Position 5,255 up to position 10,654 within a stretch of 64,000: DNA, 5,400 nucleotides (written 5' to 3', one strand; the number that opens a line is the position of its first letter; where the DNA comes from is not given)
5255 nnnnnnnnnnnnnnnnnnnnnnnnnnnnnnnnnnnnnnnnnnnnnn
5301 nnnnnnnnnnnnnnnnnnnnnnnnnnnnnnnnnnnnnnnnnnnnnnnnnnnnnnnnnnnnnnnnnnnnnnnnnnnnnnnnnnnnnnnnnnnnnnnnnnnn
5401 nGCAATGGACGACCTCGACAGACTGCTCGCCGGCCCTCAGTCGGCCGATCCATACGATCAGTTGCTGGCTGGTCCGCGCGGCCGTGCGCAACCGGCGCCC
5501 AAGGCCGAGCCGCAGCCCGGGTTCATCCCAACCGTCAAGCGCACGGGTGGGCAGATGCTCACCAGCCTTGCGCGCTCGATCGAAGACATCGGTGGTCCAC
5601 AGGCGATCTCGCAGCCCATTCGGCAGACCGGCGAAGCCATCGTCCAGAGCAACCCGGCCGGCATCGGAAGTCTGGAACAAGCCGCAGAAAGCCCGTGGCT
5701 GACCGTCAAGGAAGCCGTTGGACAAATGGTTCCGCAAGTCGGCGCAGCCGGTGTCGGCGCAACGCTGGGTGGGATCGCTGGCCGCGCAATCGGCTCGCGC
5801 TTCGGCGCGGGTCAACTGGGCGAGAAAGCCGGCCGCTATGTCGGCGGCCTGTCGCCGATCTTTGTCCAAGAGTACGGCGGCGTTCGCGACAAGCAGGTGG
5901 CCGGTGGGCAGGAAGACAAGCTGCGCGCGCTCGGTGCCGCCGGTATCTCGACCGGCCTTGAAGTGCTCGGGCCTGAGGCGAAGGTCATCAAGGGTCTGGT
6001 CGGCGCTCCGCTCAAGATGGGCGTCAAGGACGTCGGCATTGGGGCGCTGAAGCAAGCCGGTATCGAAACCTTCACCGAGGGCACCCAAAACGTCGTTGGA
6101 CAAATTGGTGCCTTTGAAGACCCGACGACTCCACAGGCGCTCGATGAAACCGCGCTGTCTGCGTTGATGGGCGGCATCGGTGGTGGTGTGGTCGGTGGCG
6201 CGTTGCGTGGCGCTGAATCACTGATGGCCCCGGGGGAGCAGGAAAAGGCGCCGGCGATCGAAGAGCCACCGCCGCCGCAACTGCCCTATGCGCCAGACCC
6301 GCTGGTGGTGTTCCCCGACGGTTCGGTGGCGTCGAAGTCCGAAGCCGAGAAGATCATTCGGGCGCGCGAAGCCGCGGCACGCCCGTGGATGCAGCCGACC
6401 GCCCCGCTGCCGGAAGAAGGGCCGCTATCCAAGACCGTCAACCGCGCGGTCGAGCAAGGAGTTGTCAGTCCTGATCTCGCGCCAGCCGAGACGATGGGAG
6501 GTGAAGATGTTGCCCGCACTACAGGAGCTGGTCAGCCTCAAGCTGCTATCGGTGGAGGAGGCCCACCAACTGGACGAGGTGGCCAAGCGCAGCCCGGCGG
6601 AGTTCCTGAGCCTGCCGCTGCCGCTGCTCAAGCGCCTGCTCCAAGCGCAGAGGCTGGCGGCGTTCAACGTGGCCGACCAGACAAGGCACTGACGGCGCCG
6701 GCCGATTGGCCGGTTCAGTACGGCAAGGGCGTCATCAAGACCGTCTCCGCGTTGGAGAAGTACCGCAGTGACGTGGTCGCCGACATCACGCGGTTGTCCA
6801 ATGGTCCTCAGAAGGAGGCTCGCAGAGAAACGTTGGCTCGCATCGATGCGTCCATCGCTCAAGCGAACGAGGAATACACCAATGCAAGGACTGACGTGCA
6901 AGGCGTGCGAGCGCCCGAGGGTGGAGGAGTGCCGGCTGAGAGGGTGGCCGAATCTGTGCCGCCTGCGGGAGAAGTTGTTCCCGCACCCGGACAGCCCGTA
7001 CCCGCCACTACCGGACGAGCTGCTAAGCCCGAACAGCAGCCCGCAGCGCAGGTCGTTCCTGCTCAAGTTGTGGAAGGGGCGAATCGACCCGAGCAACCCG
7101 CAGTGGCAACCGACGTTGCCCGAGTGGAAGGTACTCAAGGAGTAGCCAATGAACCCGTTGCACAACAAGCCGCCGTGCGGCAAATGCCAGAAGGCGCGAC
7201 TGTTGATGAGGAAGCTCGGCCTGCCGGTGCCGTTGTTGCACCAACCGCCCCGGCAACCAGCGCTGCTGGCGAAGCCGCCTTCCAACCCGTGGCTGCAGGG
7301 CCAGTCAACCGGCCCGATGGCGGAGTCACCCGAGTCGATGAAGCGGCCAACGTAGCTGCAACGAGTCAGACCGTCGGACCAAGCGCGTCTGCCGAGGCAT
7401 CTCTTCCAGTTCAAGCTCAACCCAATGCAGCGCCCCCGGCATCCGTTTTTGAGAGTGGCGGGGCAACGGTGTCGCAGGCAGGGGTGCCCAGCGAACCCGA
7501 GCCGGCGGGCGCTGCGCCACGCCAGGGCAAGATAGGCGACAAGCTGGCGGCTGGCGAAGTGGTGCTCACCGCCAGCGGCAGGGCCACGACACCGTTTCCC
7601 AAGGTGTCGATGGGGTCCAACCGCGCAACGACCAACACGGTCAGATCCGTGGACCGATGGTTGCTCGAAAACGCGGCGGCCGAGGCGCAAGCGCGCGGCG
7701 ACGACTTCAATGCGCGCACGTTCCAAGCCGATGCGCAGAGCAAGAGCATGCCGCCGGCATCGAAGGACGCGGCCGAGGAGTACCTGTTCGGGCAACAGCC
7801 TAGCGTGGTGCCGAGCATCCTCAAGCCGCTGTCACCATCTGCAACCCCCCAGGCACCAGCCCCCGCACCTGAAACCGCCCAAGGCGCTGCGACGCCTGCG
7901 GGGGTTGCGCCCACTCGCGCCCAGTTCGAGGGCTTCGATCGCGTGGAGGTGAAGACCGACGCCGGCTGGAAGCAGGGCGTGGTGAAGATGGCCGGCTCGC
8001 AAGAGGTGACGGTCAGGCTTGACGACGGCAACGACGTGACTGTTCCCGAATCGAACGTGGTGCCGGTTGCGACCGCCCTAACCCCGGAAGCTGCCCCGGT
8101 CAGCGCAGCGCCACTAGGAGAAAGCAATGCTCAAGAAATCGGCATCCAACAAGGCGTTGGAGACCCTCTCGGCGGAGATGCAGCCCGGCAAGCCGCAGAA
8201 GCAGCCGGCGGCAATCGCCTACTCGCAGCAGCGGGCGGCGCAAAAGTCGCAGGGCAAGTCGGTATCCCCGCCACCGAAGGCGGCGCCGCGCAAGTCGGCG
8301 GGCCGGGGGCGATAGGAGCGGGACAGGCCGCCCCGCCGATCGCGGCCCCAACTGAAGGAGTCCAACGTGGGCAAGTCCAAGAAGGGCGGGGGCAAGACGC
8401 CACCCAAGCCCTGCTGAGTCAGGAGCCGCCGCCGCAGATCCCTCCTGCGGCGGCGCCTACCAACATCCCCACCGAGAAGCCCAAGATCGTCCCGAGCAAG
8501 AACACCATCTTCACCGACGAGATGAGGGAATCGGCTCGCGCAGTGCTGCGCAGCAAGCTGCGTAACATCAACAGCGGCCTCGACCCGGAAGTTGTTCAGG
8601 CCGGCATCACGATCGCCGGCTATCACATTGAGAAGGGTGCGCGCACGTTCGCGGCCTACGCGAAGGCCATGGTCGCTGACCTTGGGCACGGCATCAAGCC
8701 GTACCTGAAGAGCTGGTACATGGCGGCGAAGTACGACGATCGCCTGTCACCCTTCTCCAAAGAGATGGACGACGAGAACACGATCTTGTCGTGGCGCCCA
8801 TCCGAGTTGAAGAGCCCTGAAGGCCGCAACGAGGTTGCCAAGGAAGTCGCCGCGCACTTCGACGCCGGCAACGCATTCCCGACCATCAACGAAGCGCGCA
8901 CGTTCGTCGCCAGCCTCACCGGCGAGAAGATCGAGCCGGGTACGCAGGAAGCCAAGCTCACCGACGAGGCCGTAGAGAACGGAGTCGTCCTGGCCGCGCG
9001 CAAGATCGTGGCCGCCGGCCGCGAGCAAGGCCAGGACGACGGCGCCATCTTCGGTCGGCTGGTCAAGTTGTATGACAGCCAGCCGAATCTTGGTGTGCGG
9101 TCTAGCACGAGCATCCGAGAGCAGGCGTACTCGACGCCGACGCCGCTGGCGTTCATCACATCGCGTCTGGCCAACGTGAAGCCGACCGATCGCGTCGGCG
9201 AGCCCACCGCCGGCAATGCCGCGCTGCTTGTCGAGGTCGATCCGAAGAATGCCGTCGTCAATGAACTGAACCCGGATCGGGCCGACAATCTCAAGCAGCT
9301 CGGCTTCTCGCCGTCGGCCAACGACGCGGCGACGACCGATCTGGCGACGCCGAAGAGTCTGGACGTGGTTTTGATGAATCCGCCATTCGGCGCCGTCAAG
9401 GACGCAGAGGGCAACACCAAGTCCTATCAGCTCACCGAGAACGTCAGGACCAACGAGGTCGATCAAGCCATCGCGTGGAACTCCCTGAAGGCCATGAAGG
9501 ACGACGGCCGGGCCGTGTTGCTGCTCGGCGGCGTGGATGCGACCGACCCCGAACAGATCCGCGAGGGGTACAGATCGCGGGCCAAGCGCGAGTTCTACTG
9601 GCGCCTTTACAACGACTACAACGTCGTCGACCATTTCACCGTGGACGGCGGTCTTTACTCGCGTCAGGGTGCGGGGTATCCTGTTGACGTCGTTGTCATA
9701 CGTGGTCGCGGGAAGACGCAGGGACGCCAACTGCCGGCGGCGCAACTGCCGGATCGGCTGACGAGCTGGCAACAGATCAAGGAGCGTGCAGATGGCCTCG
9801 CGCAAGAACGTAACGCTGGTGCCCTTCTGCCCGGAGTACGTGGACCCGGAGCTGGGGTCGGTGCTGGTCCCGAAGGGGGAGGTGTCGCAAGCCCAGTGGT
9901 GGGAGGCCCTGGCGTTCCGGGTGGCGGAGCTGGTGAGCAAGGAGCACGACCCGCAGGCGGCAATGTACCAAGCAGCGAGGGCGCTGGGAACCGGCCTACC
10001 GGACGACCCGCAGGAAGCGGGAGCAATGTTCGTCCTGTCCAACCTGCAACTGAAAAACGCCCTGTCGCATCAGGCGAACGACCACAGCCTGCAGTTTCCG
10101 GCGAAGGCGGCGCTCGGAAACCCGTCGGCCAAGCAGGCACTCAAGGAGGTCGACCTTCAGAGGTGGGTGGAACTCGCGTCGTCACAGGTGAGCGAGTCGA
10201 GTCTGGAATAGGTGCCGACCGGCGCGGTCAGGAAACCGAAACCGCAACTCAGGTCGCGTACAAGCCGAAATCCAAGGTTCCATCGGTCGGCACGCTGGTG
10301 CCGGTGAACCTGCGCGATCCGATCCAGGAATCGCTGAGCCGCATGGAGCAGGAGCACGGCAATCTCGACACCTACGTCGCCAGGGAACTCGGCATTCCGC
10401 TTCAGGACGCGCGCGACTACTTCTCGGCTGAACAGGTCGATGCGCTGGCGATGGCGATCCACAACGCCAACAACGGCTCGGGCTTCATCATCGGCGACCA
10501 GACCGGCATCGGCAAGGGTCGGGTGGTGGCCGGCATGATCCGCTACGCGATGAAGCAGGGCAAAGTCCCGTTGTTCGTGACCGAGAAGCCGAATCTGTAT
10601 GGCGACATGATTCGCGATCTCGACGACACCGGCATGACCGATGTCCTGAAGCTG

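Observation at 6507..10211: Six SD-preceded, high-GC3 small ORFs nested in the +1 frame inside the low-complexity linkers of the 4067-aa ORF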

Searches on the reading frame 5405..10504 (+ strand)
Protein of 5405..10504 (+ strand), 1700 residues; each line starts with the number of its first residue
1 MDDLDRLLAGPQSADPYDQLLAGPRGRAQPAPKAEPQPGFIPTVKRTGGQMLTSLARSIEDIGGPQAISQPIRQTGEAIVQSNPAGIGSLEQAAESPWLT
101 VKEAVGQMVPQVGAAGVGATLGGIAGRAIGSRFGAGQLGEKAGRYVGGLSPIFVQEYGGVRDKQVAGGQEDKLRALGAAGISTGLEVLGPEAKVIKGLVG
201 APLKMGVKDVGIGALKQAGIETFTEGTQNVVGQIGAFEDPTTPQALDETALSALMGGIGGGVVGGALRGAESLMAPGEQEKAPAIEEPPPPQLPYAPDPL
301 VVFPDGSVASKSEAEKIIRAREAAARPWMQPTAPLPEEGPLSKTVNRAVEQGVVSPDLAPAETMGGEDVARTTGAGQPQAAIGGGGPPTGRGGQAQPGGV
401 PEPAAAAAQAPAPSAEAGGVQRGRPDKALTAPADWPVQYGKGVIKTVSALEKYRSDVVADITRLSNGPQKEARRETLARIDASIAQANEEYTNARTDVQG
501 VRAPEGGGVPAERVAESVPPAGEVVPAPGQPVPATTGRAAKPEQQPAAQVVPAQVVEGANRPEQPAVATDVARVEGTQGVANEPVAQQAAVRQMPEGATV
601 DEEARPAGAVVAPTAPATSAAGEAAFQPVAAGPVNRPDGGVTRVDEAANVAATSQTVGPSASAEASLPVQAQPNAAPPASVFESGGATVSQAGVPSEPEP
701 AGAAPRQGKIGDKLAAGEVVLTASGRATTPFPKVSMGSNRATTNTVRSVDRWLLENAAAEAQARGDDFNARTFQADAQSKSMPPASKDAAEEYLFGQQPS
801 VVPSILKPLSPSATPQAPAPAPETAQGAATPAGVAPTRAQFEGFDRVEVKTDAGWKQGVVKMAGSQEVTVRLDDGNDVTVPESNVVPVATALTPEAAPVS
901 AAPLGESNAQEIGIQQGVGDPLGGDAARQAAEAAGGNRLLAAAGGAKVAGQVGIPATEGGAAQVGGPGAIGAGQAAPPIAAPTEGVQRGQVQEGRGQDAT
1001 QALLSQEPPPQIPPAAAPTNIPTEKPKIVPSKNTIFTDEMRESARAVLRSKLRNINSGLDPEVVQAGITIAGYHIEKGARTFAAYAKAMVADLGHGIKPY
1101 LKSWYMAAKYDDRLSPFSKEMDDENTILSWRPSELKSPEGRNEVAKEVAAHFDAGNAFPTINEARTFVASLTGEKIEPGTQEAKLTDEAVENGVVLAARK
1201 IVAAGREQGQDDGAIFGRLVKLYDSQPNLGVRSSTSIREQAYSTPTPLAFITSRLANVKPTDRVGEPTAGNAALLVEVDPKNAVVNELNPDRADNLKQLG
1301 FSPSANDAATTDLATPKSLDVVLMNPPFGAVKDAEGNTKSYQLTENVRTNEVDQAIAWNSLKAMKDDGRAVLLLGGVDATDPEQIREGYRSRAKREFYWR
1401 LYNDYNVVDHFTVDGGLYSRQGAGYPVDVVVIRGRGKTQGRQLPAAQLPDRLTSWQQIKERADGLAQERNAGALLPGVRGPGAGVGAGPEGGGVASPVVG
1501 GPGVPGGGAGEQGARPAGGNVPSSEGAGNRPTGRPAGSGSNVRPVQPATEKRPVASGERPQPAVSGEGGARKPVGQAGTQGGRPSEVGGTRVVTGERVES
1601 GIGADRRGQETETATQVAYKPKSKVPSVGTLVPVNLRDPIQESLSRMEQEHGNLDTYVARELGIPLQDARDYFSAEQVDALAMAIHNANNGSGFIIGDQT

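Call 17: find_homologous_proteins(query=window:5405-10504:+, max_evalue=1e-10)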
Query window:5405-10504:+ (1700 aa): 23 proteins with E <= 1e-10 among 8000 candidates.
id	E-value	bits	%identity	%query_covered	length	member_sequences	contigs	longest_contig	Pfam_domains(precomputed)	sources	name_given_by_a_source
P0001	1.3e-76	277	69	6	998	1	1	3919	-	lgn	-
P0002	1.3e-54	204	52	13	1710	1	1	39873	-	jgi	jgi:hypothetical protein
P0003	2.4e-53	200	47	13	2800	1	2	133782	PF18796.7,PF18760.8,PF18799.7,PF18857.7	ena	-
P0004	2.9e-53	199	48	13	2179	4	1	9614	PF18858.7,PF18798.7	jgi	-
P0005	9.3e-53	198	50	13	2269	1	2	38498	PF18858.7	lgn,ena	-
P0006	1.6e-52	197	45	15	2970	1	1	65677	PF18796.7,PF18799.7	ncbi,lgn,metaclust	metaclust:status=active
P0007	1.3e-50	190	50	13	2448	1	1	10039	PF18760.8,PF18858.7,PF18838.8,PF18819.7,PF20573.5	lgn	-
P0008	2.1e-50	190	43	19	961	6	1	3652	-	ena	-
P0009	6.4e-48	182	50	13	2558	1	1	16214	PF18796.7,PF18760.8,PF18799.7,PF18857.7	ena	-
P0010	3.4e-47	179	49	13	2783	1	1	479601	PF18796.7,PF18760.8,PF18858.7,PF18799.7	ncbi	ncbi:PLxRFG domain-containing protein [Simplicispira piscis]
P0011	1.3e-45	174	48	13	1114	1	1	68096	PF18823.7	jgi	jgi:hypothetical protein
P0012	7.4e-25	105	37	16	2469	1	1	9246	-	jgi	jgi:hypothetical protein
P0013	1.8e-24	104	52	7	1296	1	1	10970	-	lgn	-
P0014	3.3e-24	103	38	13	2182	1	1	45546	-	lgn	-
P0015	1.3e-23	101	36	13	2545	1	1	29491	-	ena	-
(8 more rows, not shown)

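Call 34: find_encoding_contigs(protein=P0001, flank=5000, max_places=3)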
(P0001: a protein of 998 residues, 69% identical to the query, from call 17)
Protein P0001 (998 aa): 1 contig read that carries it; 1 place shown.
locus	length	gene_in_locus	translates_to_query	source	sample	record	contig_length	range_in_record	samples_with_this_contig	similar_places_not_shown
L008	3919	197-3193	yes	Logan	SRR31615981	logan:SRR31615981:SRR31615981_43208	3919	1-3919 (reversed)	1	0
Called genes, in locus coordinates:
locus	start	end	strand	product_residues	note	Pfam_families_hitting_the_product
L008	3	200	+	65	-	?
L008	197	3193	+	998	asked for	-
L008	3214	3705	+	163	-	-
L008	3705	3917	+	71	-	?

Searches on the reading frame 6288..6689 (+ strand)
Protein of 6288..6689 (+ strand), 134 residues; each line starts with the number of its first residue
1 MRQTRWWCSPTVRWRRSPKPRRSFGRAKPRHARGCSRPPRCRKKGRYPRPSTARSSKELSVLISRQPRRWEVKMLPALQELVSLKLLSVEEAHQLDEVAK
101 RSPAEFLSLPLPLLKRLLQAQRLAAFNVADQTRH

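Call 18: search_protein_families(library=pfam, proteins=[window:6288-6689:+], max_evalue=1)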
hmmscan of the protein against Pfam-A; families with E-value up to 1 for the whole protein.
window:6288-6689:+ (134 aa): 0 families

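Call 19: search_protein_families(library=phrogs, proteins=[window:6288-6689:+], max_evalue=1)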
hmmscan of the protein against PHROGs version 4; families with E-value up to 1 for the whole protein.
window:6288-6689:+ (134 aa): 1 family
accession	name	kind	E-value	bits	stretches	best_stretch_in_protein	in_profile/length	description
phrog_16695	-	unknown function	0.067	14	1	63-130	66-130/155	-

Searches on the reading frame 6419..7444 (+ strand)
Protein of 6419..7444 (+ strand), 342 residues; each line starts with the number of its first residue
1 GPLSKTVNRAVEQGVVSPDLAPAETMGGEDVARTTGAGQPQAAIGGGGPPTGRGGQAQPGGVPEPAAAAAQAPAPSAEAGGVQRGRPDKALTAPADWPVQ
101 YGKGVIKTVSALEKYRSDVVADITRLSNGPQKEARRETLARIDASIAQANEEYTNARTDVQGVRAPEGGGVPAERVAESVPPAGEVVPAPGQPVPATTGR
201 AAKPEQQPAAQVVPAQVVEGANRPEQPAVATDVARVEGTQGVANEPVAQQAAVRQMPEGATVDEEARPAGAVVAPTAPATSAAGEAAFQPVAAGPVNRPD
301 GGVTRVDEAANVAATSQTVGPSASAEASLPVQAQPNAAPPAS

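Call 30: search_protein_families(library=phrogs, proteins=[window:6419-7444:+], max_evalue=0.001)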
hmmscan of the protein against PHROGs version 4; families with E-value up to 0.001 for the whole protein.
window:6419-7444:+ (342 aa): 0 families

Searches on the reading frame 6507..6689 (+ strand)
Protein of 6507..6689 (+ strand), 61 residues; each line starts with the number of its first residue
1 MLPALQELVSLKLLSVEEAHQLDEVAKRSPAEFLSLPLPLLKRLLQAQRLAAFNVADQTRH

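Call 107: search_protein_families(library=ncbifam, proteins=[window:6507-6689:+], max_evalue=0.1)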
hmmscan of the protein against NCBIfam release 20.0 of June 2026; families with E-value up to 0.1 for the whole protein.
window:6507-6689:+ (61 aa): 1 family
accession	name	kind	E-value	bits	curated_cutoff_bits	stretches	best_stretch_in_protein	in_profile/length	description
TIGR03117.2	cas_csf4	equivalog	0.057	11.6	400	1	8-51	374-415/800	type IV CRISPR-associated DEAD/DEAH-box helicase Csf4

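Call 111: predict_structure(protein=window:6507-6689:+)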
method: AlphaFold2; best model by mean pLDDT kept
length: 61 residues; sequences in the alignment: 1
mean_pLDDT: 87.2   pTM: 0.63
mean pLDDT of the five models: 87.2, 84.7, 83.2, 83.2, 81.6
residues with pLDDT >= 90: 25; 70-90: 33; 50-70: 3; < 50: 0
segments of 3 or more residues with pLDDT < 50: none
pLDDT, mean of each block of 10 residues (from residue 1): 87 92 91 88 89 80 51
secondary structure, 60 per line:
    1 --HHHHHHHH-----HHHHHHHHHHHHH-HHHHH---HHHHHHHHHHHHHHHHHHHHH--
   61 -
elements in order: H3-10 H16-28 H30-34 H38-58
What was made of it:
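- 6507..6692 (+): Nested ORF n1 (61 aa) in the +1 frame. It is a candidate gene with no homologue found. Single-sequence AF2 gives a helical model with pLDDT 87.2, which is weak evidence (call 111).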

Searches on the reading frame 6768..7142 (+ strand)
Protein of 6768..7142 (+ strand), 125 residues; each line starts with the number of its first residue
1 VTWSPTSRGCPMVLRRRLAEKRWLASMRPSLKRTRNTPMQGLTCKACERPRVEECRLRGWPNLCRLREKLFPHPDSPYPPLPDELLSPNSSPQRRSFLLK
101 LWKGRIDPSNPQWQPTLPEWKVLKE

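Call 18: search_protein_families(library=pfam, proteins=[window:6768-7142:+], max_evalue=1)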
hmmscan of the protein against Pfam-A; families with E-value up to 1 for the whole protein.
window:6768-7142:+ (125 aa): 1 family
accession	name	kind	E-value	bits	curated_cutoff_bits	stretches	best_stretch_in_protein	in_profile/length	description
PF18892.5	DUF5651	-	0.42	11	27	1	43-58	17-31/53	Family of unknown function (DUF5651)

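Call 19: search_protein_families(library=phrogs, proteins=[window:6768-7142:+], max_evalue=1)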
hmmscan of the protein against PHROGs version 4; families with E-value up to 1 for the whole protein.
window:6768-7142:+ (125 aa): 1 family
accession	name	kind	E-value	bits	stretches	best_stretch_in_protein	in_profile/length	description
phrog_21189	-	other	0.56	11.2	1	46-60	29-43/43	hydrolase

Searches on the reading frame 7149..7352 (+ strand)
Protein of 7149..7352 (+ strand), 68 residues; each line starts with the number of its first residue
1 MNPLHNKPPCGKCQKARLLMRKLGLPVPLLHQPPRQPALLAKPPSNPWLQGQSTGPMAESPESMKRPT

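Call 18: search_protein_families(library=pfam, proteins=[window:7149-7352:+], max_evalue=1)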
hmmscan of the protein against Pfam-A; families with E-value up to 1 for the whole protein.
window:7149-7352:+ (68 aa): 2 families
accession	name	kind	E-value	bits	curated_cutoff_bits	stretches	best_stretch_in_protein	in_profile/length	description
PF13417.12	GST_N_3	-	0.049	14.4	22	1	4-45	1-44/75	Glutathione S-transferase, N-terminal domain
PF00462.30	Glutaredoxin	-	0.17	12.6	22.9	1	7-26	6-25/60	Glutaredoxin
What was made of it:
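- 7149..7355 (+): Nested ORF n3 (68 aa). It is not supported as a gene. Only sub-threshold Pfam hits were found: GST_N_3 at E=0.049 and Glutaredoxin at E=0.17 (call 18).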

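Call 19: search_protein_families(library=phrogs, proteins=[window:7149-7352:+], max_evalue=1)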
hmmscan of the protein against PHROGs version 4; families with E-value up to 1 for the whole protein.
window:7149-7352:+ (68 aa): 0 families

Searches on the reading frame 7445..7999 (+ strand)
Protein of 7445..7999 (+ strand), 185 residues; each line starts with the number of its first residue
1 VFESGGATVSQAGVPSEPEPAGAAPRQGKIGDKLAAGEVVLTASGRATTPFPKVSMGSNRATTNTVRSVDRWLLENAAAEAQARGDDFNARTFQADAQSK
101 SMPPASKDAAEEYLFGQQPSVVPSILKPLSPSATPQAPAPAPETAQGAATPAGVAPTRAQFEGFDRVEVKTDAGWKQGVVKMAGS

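Call 30: search_protein_families(library=phrogs, proteins=[window:7445-7999:+], max_evalue=0.001)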
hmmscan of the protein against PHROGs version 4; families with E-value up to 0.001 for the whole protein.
window:7445-7999:+ (185 aa): 1 family
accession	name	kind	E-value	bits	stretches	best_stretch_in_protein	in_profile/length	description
phrog_11358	-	unknown function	2.9e-13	48.6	1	24-139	605-721/3431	-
